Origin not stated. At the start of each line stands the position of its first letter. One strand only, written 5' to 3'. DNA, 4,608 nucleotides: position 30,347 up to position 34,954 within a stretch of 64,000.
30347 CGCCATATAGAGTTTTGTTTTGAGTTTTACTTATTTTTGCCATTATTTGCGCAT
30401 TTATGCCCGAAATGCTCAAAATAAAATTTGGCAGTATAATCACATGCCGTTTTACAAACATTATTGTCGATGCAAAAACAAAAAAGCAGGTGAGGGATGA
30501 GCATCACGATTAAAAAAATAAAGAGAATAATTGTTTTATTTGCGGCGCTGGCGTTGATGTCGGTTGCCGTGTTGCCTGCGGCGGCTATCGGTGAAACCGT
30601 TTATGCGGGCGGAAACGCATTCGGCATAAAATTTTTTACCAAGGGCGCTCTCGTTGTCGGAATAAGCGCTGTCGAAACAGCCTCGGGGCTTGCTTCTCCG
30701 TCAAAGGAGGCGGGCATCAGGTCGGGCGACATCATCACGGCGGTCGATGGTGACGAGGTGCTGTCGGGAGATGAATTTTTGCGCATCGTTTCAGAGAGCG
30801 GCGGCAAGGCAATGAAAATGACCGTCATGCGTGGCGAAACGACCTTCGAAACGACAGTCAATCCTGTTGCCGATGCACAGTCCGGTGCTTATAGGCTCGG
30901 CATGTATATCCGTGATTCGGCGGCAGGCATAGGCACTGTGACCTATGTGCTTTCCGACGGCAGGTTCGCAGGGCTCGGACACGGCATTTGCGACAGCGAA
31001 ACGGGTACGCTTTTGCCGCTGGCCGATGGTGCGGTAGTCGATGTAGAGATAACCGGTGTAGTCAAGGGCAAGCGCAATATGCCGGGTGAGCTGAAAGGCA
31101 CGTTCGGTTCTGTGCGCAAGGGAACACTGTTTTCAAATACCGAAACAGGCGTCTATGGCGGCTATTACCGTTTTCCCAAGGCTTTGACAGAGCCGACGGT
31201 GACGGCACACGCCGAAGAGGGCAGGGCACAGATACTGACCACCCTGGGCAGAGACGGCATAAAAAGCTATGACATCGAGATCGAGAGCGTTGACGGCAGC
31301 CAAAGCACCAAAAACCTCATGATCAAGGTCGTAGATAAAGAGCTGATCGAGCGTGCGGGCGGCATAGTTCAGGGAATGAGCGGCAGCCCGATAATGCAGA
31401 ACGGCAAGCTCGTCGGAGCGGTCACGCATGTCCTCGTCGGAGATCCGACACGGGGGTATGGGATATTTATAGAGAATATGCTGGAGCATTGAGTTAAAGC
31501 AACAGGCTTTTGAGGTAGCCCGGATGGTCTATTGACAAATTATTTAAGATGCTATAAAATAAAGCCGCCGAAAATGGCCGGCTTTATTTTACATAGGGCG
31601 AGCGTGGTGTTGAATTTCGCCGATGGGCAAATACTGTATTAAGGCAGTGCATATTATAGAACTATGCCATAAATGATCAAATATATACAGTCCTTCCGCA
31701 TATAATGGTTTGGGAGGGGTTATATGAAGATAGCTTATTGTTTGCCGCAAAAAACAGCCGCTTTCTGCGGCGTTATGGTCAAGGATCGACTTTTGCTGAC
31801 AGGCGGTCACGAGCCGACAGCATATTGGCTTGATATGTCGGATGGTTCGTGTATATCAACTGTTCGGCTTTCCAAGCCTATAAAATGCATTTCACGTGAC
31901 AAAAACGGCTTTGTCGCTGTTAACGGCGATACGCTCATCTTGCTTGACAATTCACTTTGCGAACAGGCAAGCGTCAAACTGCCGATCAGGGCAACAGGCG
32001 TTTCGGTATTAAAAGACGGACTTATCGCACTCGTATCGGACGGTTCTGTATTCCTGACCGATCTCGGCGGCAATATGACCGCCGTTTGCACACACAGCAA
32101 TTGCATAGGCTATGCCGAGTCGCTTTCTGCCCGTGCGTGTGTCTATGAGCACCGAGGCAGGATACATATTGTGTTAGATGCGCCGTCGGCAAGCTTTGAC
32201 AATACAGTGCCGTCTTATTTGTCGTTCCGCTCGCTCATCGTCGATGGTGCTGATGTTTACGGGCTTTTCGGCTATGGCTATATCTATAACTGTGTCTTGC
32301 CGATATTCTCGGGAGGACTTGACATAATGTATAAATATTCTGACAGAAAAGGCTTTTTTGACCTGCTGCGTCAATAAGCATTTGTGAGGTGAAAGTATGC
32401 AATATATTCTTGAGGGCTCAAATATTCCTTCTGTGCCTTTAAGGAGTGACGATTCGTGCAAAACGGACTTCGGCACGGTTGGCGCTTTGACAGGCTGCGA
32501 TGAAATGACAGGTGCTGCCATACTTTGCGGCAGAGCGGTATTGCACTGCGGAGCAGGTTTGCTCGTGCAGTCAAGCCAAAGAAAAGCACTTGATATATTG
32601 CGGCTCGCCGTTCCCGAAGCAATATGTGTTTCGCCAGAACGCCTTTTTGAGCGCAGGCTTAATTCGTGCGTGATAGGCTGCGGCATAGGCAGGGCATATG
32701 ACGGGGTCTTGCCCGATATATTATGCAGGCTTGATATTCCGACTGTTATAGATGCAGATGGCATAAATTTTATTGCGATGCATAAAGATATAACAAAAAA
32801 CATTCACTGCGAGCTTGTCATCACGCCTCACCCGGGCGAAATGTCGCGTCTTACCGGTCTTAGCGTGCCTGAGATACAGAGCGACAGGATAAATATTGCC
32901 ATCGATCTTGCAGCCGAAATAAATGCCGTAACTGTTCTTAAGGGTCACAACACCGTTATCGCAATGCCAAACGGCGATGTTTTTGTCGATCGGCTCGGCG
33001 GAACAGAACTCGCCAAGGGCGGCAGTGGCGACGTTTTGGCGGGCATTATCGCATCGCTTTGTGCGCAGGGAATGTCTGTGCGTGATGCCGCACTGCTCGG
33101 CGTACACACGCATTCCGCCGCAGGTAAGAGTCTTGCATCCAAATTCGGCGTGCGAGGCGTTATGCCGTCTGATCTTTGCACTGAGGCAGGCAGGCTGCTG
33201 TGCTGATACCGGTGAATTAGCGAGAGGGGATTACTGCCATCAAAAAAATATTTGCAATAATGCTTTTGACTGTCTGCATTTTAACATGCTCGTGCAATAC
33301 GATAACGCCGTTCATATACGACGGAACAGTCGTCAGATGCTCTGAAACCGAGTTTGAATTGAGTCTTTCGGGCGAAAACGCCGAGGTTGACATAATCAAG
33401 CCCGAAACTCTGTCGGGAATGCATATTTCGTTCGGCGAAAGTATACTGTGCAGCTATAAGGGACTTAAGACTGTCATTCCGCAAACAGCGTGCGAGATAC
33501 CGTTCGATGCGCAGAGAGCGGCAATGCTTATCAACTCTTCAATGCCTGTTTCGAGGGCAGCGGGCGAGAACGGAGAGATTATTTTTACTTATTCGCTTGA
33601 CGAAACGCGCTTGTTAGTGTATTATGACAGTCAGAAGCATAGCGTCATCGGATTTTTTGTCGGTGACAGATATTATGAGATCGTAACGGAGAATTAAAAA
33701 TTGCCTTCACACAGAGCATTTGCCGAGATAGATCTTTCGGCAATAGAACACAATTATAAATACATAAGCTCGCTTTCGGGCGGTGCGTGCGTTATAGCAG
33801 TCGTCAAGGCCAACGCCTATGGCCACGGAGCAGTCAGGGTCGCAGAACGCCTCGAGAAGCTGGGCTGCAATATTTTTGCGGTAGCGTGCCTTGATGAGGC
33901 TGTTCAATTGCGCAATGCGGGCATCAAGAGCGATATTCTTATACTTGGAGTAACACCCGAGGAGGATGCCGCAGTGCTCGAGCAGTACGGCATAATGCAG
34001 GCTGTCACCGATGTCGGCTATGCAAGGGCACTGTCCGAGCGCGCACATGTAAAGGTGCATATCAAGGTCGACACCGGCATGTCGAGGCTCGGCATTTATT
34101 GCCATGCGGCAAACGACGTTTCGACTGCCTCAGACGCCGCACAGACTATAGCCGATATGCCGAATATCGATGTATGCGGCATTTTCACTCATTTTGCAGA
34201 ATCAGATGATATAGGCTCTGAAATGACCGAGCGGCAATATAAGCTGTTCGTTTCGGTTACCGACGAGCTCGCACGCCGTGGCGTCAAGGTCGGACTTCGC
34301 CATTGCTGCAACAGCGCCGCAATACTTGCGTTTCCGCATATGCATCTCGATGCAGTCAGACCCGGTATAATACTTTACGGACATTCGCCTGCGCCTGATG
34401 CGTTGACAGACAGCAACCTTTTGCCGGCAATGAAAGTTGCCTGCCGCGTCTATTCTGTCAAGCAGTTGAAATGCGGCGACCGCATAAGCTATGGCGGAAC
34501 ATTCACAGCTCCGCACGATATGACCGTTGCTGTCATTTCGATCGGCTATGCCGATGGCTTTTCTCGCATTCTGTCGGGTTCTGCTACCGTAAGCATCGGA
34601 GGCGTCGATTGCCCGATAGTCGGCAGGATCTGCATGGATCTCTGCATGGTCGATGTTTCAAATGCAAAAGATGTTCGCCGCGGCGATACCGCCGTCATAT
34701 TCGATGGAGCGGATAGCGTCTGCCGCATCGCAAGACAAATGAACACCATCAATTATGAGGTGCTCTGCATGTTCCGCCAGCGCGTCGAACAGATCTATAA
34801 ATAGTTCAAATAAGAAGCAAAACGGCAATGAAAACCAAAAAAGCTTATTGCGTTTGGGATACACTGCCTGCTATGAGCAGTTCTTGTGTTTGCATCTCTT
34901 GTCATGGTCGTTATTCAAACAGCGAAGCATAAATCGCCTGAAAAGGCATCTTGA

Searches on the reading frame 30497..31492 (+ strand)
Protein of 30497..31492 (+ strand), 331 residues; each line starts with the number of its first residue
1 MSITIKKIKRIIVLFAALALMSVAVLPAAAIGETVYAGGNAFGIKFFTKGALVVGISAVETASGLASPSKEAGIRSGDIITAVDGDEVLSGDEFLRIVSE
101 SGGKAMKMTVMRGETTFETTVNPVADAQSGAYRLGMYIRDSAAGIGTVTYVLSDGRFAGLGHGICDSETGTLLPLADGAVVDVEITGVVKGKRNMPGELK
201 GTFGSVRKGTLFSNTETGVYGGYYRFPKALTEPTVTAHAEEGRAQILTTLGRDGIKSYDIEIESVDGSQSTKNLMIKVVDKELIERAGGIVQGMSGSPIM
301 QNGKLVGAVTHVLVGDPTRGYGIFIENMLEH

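Call 76: search_protein_families(library=pfam, proteins=[window:30497-31492:+], max_evalue=0.00001)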
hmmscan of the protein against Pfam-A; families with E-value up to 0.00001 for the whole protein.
window:30497-31492:+ (331 aa): 3 families
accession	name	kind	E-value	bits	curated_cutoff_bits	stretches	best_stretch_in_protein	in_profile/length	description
PF05580.18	Peptidase_S55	-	2.1e-71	240.7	25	1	131-329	2-210/210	SpoIVB peptidase S55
PF17820.7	PDZ_6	-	3.9e-09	36.6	27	1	67-110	9-52/54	PDZ domain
PF13180.12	PDZ_2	-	1.6e-07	31.9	27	1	66-121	22-78/80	PDZ domain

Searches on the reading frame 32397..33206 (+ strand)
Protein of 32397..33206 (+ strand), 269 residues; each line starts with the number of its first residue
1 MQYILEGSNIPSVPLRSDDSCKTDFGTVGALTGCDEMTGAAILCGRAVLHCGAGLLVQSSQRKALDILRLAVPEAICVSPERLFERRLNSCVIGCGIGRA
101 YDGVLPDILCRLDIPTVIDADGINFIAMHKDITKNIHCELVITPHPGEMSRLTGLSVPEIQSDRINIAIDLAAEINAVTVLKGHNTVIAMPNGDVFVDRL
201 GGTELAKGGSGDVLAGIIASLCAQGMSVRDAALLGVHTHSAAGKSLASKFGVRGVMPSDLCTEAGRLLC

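Call 100: search_protein_families(library=pfam, proteins=[window:32397-33206:+], max_evalue=0.00001)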
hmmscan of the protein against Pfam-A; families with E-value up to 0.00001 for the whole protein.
window:32397-33206:+ (269 aa): 1 family
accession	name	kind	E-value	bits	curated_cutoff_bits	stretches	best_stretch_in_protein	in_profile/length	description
PF01256.23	Carb_kinase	-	7e-50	170.2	27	1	30-262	3-238/242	NAD(P)H-hydrate dehydratase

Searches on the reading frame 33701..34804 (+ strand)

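Call 76: search_protein_families(library=pfam, proteins=[window:33701-34804:+], max_evalue=0.00001)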
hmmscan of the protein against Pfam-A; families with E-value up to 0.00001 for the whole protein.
window:33701-34804:+ (367 aa): 2 families
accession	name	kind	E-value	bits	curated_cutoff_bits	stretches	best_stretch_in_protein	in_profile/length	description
PF01168.26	Ala_racemase_N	-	1.3e-67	228.2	24.1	1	10-230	1-220/220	Alanine racemase, N-terminal domain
PF00842.27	Ala_racemase_C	-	2.4e-41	140.7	25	1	243-366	1-127/127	Alanine racemase, C-terminal domain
